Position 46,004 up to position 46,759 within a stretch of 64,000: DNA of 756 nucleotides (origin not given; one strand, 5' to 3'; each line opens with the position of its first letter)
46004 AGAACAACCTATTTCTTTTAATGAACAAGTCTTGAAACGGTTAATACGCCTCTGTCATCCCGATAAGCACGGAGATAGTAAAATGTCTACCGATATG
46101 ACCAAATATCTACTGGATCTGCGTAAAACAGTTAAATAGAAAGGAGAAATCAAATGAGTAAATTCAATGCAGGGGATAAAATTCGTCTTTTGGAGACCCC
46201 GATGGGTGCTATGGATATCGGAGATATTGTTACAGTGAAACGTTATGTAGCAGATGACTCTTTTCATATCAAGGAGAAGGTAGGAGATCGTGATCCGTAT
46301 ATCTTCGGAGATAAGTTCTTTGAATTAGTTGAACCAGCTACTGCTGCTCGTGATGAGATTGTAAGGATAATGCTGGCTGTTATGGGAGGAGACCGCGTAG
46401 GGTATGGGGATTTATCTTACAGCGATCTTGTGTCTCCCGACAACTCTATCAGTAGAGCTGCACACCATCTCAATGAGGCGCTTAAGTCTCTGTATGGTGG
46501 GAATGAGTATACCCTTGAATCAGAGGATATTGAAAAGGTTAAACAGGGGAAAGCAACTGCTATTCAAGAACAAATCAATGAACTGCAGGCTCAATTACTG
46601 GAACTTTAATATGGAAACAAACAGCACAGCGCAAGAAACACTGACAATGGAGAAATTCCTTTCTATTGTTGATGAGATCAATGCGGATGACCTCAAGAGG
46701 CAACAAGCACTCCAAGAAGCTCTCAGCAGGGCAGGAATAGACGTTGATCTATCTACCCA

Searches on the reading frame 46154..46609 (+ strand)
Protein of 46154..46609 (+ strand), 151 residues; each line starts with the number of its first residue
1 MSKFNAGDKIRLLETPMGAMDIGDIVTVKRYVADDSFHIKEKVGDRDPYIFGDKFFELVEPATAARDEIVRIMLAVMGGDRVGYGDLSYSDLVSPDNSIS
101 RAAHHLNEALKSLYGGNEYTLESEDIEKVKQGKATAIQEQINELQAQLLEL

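Call 21: find_related_loci(query=window:46154-46609:+, collection=viral_contigs, flank=10000)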
Query window:46154-46609:+ (151 aa) in viral_contigs; peptide patterns used: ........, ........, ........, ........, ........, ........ (x = any residue, [..] = any of these).
5 stretches matched a pattern, but none encodes a relative of the query by tblastn (E <= 1e-3).

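Call 31: find_homologous_proteins(query=window:46154-46609:+)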
Query window:46154-46609:+ (151 aa): 1 proteins with E <= 0.001 among 36 candidates.
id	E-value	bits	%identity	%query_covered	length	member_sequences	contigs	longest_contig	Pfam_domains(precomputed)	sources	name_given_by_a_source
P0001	6.2e-92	323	100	100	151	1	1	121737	-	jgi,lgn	jgi:hypothetical protein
